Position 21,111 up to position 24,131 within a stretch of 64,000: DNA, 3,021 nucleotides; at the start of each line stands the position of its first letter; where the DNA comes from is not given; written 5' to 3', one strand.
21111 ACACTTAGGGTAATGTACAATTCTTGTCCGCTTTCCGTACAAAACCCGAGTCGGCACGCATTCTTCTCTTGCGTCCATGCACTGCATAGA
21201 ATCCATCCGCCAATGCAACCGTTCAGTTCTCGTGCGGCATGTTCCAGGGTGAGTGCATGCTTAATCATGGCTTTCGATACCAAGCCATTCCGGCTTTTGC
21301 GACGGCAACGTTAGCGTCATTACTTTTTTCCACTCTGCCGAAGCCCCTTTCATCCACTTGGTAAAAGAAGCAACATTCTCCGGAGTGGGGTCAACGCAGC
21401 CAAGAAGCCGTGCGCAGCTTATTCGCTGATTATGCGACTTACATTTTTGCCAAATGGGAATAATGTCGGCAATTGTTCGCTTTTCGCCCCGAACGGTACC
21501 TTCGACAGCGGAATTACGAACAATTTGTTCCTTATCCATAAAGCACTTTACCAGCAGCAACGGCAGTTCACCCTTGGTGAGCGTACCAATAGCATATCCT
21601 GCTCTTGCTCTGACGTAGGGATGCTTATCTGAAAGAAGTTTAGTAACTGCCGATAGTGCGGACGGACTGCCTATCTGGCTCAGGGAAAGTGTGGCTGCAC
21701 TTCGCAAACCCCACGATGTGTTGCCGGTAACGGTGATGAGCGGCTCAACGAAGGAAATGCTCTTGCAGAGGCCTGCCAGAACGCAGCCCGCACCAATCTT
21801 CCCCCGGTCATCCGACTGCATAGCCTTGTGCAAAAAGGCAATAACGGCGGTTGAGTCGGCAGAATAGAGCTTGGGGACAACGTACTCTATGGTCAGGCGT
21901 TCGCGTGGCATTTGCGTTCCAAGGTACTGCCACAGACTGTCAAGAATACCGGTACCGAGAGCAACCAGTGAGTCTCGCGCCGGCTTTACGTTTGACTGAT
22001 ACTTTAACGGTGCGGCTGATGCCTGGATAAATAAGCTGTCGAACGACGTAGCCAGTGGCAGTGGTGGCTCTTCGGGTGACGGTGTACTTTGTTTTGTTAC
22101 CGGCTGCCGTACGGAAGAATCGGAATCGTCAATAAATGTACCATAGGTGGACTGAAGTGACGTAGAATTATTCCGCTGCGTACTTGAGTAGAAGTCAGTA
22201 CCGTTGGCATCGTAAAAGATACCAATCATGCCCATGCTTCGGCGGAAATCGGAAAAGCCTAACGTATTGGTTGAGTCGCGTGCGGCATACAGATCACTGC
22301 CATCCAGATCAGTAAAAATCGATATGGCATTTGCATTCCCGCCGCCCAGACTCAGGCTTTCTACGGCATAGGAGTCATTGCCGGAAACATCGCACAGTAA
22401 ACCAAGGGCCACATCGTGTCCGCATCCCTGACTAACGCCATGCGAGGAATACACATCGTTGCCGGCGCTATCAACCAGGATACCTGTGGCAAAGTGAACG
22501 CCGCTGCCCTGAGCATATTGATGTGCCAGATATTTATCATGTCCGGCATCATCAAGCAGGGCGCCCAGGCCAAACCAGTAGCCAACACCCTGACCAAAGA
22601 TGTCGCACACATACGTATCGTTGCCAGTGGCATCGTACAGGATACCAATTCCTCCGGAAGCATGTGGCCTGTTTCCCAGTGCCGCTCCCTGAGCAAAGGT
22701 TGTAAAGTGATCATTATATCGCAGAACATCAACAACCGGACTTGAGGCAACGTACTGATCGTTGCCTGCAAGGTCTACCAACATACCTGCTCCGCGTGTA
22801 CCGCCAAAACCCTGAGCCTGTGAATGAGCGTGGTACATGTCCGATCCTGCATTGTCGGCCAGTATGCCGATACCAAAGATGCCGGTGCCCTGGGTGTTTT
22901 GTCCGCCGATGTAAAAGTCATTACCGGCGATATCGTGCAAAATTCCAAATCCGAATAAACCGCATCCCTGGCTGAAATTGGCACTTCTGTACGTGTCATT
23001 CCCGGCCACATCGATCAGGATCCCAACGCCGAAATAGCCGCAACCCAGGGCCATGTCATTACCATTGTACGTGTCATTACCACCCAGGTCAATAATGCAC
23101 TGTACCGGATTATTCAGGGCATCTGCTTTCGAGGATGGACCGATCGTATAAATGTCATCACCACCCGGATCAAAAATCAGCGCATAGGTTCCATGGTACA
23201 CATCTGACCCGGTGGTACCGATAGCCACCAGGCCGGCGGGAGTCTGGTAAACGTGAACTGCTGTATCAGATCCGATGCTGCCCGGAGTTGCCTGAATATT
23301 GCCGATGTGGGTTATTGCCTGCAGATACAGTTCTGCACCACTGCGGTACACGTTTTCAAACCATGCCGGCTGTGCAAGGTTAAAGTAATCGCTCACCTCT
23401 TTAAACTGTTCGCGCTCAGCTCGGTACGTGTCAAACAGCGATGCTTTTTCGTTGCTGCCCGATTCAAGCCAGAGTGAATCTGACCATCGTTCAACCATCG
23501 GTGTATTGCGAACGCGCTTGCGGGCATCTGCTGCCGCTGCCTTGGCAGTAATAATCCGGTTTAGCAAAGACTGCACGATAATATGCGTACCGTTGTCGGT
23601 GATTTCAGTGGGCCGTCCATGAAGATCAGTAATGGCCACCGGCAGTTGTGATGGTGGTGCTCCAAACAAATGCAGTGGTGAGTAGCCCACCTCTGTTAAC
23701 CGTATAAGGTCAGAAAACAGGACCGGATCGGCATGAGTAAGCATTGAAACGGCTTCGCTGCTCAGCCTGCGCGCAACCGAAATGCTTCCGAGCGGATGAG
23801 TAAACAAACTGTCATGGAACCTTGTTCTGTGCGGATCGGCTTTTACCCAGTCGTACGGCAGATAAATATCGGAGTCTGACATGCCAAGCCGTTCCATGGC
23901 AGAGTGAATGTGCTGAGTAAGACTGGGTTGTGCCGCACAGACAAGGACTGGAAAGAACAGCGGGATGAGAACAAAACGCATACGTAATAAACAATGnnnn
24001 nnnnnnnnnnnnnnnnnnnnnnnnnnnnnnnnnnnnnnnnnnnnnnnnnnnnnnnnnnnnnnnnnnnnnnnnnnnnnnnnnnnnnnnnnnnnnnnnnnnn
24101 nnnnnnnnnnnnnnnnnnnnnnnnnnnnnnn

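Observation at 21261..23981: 906-aa secreted protein built from ~14 novel glycine-rich 26-27-aa repeats fused to HEAT-like repeats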

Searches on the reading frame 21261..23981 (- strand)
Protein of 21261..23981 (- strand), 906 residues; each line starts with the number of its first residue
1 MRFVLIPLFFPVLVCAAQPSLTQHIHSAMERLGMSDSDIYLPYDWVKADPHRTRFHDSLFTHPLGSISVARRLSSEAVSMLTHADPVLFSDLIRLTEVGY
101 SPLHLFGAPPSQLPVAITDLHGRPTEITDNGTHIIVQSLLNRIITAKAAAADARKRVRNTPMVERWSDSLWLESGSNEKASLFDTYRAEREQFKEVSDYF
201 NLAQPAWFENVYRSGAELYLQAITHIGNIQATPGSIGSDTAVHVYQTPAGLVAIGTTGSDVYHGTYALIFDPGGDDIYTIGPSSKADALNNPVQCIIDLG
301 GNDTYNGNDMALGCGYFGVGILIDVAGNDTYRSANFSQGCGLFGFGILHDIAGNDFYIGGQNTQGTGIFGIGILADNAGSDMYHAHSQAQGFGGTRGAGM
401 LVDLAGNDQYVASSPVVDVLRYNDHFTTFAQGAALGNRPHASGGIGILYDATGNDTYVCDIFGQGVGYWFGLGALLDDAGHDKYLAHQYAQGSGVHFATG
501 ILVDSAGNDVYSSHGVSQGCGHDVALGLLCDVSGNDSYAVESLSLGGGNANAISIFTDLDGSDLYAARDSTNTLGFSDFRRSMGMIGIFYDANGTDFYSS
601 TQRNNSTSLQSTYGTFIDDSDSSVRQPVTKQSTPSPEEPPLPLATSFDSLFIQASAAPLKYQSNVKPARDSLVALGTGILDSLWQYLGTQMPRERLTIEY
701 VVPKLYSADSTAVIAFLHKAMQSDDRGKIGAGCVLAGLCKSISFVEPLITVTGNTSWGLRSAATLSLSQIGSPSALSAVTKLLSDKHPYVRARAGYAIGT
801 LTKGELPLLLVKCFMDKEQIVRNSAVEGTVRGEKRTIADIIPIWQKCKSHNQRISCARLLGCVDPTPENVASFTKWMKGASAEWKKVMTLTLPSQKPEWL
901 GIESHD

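Call 3: search_protein_families(library=pfam, proteins=[window:21261-23981:-], max_evalue=1)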
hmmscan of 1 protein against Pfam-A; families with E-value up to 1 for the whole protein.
window:21261-23981:- (906 aa): 4 families
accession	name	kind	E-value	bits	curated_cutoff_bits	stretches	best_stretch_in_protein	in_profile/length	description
PF13646.12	HEAT_2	-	2.6e-16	60.1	27.7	2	746-827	2-85/88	HEAT repeats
PF02985.28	HEAT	-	6.5e-07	29.5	23.5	1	776-803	2-29/31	HEAT repeat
PF13513.12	HEAT_EZ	-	0.0077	17.2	27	1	772-801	26-55/55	HEAT-like repeat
PF03130.22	HEAT_PBS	-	0.024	15.6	20.9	1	759-785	1-27/27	PBS lyase HEAT-like repeat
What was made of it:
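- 21264..22043 (-): Basic HEAT-repeat module, aa 647-906 (pI 9.3), orthologous to the stand-alone exported HEAT proteins encoded downstream of unfused solenoid genes. Pfam HEAT_2 E=2.6e-16 (call 3).
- On Pectin-lyase-like beta-helix (Beta_helix PF13229 / PbH1 / NosD): No Pfam hit at E<=1 (call 3).
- On HEAT repeat (HEAT_2 PF13646): 60.1 bits against a cut-off of 27.7, E=2.6e-16, aa 746-827 (call 3).
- Closest known: RTX / HemolysinCabind beta-roll. Different: No Pfam hit (call 3).
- Closest known: Pectin-lyase-like right-handed beta-helix enzymes. Different: No profile match (call 3).
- Checked: The HEAT C-terminus is confirmed: Pfam HEAT_2 E=2.6e-16, 60.1 bits against a cut-off of 27.7 (call 3).
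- The Pfam RTX model does not match, even at E<=1 (call 3), and the 3P4G match is weak (TM 0.3-0.4). There is no Beta_helix, PbH1, NosD or pectate-lyase match in Pfam (call 3). HemolysinCabind does not match at E<=1 (call 3).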

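Call 4: search_protein_families(library=ncbifam, proteins=[window:21261-23981:-], max_evalue=1)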
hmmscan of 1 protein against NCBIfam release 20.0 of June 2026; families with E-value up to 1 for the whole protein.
window:21261-23981:- (906 aa): 3 families
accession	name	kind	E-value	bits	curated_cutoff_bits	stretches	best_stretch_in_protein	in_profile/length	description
NF007244.0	PRK09687.1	equivalog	0.048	12.9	275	1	750-841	136-231/285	putative lyase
TIGR02270.1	TIGR02270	subfamily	0.057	12.4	206.8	1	705-860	79-233/410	TIGR02270 family protein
NF045915.1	PhycobilmeDegNblB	equivalog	0.18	11.3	300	1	760-821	147-208/214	phycobilisome degradation protein NblB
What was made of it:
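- On T9SS cargo: No hit at E<=1 (calls 3, 4).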

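Call 6: find_homologous_proteins(query=window:21261-23981:-, max_evalue=0.001)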
Query window:21261-23981:- (906 aa): 2399 proteins with E <= 0.001 among 8000 candidates; the best 120 are listed.
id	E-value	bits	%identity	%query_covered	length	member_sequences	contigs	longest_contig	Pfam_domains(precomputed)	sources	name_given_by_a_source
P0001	0.0e+0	2088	100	100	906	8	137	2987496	PF02985.29,PF13646.13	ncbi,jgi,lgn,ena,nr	ncbi:MAG: HEAT repeat domain-containing protein [Chlorobi bacterium]|nr:MAG: HEAT repeat domain-cont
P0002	3.1e-247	841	45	99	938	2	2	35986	PF02985.29,PF13646.13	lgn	-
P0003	9.5e-243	826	46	99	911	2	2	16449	PF02985.29,PF03130.23,PF13646.13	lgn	-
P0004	3.8e-242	825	46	98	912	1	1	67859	PF02985.29,PF03130.23,PF13646.13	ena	-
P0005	2.6e-239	815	47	94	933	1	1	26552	PF02985.29,PF13646.13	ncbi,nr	ncbi:MAG: HEAT repeat domain-containing protein [Candidatus Kapabacteria bacterium]|nr:HEAT repeat d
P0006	8.1e-239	813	45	98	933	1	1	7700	PF02985.29,PF13646.13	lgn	-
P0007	2.3e-237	809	46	96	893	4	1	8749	PF02985.29,PF13646.13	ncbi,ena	-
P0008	1.0e-236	807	45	98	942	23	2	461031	PF02985.29,PF13646.13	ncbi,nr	ncbi:MAG: HEAT repeat domain-containing protein [Ignavibacteria bacterium]|nr:HEAT repeat domain-con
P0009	2.2e-236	805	44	99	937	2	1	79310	PF02985.29,PF13513.13,PF13646.13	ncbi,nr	ncbi:MAG: HEAT repeat domain-containing protein [bacterium]|nr:HEAT repeat domain-containing protein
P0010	2.9e-236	805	46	99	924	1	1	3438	PF02985.29,PF13646.13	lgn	-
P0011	4.5e-234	798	45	99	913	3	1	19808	PF02985.29,PF13646.13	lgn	-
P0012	8.0e-234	797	45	97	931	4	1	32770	PF02985.29,PF03130.23,PF13646.13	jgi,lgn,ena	-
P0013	2.7e-233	795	45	98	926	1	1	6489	PF02985.29,PF03130.23,PF13646.13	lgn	-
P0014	6.9e-233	794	45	99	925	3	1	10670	PF02985.29,PF03130.23,PF13646.13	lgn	-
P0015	8.8e-233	794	45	98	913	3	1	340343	PF02985.29,PF13513.13,PF13646.13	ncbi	-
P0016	3.0e-232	792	45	98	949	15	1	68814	PF02985.29,PF03130.23,PF13646.13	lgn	-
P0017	3.3e-232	792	44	99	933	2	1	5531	PF02985.29,PF03130.23,PF13646.13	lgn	-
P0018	1.6e-230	786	45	96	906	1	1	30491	PF02985.29,PF03130.23,PF13646.13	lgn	-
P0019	2.2e-230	786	45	96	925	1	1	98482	PF02985.29,PF03130.23,PF13513.13,PF13646.13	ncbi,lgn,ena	-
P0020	2.9e-230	785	45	97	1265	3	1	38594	PF00383.30,PF02985.29,PF14437.13,PF01872.23,PF13646.13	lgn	-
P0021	2.9e-229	782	45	97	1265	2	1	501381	PF00383.30,PF02985.29,PF14437.13,PF13513.13,PF01872.23,PF13646.13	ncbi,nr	ncbi:MAG: bifunctional diaminohydroxyphosphoribosylaminopyrimidine deaminase/5-amino-6-(5-phosphorib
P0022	6.4e-229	781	43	99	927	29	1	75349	PF02985.29,PF03130.23,PF13646.13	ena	-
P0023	5.2e-227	774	43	99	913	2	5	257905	PF13646.13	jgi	jgi:hypothetical protein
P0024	6.7e-227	774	45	97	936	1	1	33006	PF02985.29,PF13646.13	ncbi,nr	ncbi:MAG: HEAT repeat domain-containing protein [Candidatus Kapabacteria bacterium]|nr:HEAT repeat d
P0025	1.4e-226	773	44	97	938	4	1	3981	PF02985.29,PF13646.13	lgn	-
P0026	4.0e-226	771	47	92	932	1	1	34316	PF02985.29,PF03130.23,PF13646.13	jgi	-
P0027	6.4e-226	771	44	98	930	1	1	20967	PF02985.29,PF13646.13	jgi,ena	-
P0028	6.8e-226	771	47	95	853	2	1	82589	PF02985.29,PF03130.23,PF13513.13,PF13646.13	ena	-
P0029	3.0e-225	769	43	99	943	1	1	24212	PF02985.29,PF03130.23,PF13646.13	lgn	-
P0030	3.2e-225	769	44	99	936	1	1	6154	PF02985.29,PF13646.13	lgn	-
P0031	8.7e-225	767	45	95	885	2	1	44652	PF02985.29,PF13646.13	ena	-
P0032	1.0e-224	767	46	92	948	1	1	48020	PF02985.29,PF13646.13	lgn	-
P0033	3.9e-224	765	43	97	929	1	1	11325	PF02985.29,PF03130.23,PF13646.13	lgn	-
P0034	4.9e-224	765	43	97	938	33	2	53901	PF02985.29,PF13646.13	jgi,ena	-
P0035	1.9e-223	763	47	90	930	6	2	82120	PF02985.29,PF13646.13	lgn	-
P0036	4.6e-223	761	48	83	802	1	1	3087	PF02985.29,PF03130.23,PF13646.13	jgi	-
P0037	5.9e-223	761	42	99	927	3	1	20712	PF02985.29,PF13646.13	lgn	-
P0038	7.1e-223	761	44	99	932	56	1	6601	PF02985.29,PF13646.13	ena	-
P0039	4.6e-222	758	44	98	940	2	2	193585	PF02985.29,PF13646.13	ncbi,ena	-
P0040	5.6e-222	758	43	98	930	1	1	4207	PF02985.29,PF13646.13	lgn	-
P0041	1.5e-221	756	43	97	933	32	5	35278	PF02985.29,PF13646.13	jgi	jgi:HEAT repeat protein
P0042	6.3e-221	754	44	98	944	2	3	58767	PF13646.13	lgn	-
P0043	2.6e-220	752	43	97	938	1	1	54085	PF02985.29,PF13646.13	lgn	-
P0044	3.6e-220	752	43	97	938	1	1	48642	PF02985.29,PF13646.13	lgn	-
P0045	3.8e-220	752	45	93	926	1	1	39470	PF02985.29,PF13646.13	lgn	-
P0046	6.7e-220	751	43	98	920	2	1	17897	PF02985.29,PF03130.23,PF13646.13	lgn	-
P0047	1.2e-219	750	44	98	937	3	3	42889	PF02985.29,PF13646.13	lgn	-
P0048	9.9e-219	747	42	98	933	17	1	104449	PF02985.29,PF13646.13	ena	-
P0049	6.1e-218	744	44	97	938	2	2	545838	PF02985.29,PF13646.13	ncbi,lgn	-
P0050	4.6e-217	742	43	99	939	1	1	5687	PF02985.29,PF13646.13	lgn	-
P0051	1.5e-216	740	43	100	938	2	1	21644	PF02985.29,PF13646.13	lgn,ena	-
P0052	3.2e-215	735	42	99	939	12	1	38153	PF02985.29,PF13646.13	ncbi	-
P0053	6.8e-215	734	41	99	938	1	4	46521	PF02985.29,PF03130.23,PF13513.13,PF13646.13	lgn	-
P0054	4.0e-214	732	42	97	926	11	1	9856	PF13646.13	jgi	jgi:hypothetical protein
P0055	1.6e-212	727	43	95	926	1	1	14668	PF13646.13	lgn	-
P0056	1.6e-212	727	41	98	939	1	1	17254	PF02985.29,PF13646.13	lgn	-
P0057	5.5e-212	725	42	99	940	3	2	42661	PF13646.13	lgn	-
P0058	1.4e-211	723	41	97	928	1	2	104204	PF02985.29,PF13646.13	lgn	-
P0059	1.4e-211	723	43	95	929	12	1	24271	PF13646.13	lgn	-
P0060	2.4e-211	723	43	94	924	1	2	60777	PF02985.29,PF13646.13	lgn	-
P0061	3.9e-211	722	43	97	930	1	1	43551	PF13646.13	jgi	-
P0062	3.9e-210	719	41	99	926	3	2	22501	PF13646.13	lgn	-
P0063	7.5e-210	718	42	97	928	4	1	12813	PF13646.13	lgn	-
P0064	1.5e-209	717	41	96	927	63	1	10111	PF02985.29,PF13646.13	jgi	-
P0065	2.0e-209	716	42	95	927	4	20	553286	PF02985.29,PF13646.13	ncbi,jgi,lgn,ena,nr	ncbi:MAG: hypothetical protein FJ211_04190 [Ignavibacteria bacterium]|nr:hypothetical protein [Ignav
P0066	2.6e-208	713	42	97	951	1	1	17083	PF13646.13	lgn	-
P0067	6.8e-208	711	42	95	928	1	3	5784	PF13646.13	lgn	-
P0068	2.1e-207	710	41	97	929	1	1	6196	PF02985.29,PF13646.13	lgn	-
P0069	3.0e-207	709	41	95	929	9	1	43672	PF02985.29,PF13646.13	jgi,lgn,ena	jgi:hypothetical protein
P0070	7.4e-207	708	41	97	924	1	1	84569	PF13646.13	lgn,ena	-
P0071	1.1e-205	704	40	98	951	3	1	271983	PF13646.13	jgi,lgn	jgi:hypothetical protein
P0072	2.5e-205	703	41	99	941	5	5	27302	PF13646.13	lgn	-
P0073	2.7e-205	703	42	95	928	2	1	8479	PF13646.13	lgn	-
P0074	4.8e-205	702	42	97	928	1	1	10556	PF02985.29,PF13646.13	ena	-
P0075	1.5e-204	700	41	95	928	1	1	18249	PF13646.13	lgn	-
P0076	2.0e-204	700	45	92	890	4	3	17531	PF13646.13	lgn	-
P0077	3.6e-203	696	42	97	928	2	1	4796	PF02985.29,PF13646.13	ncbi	-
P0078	1.2e-202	694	43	95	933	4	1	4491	PF02985.29,PF13646.13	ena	-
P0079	4.5e-202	692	42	97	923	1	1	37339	PF13646.13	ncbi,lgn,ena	-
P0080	5.6e-202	692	42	95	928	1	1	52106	PF02985.29,PF13646.13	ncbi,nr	ncbi:MAG: hypothetical protein FGM32_03015 [Candidatus Kapabacteria bacterium]|nr:hypothetical prote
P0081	9.7e-202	691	42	95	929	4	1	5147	PF02985.29,PF13646.13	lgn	-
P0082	2.6e-201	689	43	91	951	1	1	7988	PF02985.29,PF13646.13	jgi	jgi:hypothetical protein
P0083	2.9e-200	686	43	92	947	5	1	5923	PF02985.29,PF13646.13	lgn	-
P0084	3.5e-200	686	42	95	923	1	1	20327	PF02985.29,PF13646.13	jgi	-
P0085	4.8e-200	685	44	90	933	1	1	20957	PF02985.29,PF13646.13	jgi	jgi:hypothetical protein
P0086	5.3e-200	685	44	90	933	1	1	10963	PF02985.29,PF13646.13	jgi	jgi:hypothetical protein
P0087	8.1e-200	684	40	97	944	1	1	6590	PF13646.13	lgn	-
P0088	2.4e-199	683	51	70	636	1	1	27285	PF02985.29,PF03130.23,PF13513.13,PF13646.13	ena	-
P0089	2.9e-199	683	42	95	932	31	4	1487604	PF02985.29,PF13646.13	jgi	jgi:hypothetical protein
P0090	3.2e-199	682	43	91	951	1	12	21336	PF02985.29,PF13646.13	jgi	jgi:hypothetical protein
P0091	7.9e-199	681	42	93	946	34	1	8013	PF02985.29,PF13646.13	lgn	-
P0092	1.4e-198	680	42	95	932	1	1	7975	PF02985.29,PF13646.13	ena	-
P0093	3.2e-198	679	43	91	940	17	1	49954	PF02985.29,PF13646.13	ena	-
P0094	4.7e-198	679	43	91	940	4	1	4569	PF02985.29,PF13646.13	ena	-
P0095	2.6e-197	676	42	94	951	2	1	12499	PF02985.29,PF13646.13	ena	-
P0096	3.1e-197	676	42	94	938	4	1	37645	PF02985.29,PF13646.13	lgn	-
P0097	3.1e-197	676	44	92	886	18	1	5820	PF02985.29,PF13646.13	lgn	-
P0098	3.2e-197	676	43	90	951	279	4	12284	PF02985.29,PF13646.13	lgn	-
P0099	5.8e-197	675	42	96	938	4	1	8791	PF02985.29,PF13646.13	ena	-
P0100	6.2e-197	675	40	96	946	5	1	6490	PF02985.29,PF13646.13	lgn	-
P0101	1.2e-196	674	41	97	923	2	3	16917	PF13646.13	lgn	-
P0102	1.5e-196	674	41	96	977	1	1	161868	PF02985.29,PF13646.13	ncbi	-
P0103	2.9e-196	673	40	97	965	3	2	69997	PF13646.13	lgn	-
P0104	3.0e-196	673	39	98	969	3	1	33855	PF13646.13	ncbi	-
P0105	5.9e-196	672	41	96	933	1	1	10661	PF02985.29,PF13646.13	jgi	jgi:hypothetical protein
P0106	7.7e-196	671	41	96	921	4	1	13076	PF13646.13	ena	-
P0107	8.6e-196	671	40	99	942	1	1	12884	PF02985.29,PF13646.13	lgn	-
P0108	1.1e-195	671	43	92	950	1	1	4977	PF02985.29,PF13646.13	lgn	-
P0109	3.6e-194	666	41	94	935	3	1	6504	PF02985.29,PF13646.13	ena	-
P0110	4.5e-194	665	41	97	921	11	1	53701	PF13646.13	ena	-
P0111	5.7e-193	662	41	96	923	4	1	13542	PF02985.29,PF13646.13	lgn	-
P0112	7.4e-193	661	42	93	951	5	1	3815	PF02985.29,PF13646.13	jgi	jgi:hypothetical protein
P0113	1.7e-192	660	41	96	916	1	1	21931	PF02985.29,PF13646.13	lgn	-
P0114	1.8e-192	660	46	81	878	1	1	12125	PF02985.29,PF13646.13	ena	-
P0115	1.8e-192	660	41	97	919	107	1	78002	PF02985.29,PF13646.13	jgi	jgi:hypothetical protein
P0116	9.5e-192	658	40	95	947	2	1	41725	PF02985.29,PF13646.13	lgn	-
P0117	1.7e-191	657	41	95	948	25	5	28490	PF02985.29,PF13646.13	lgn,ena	-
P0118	3.1e-191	656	40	99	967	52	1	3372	PF13646.13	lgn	-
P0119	3.2e-191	656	41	91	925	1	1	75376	PF02985.29,PF13646.13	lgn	-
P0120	1.9e-190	653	46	77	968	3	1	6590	PF02985.29,PF13646.13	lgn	-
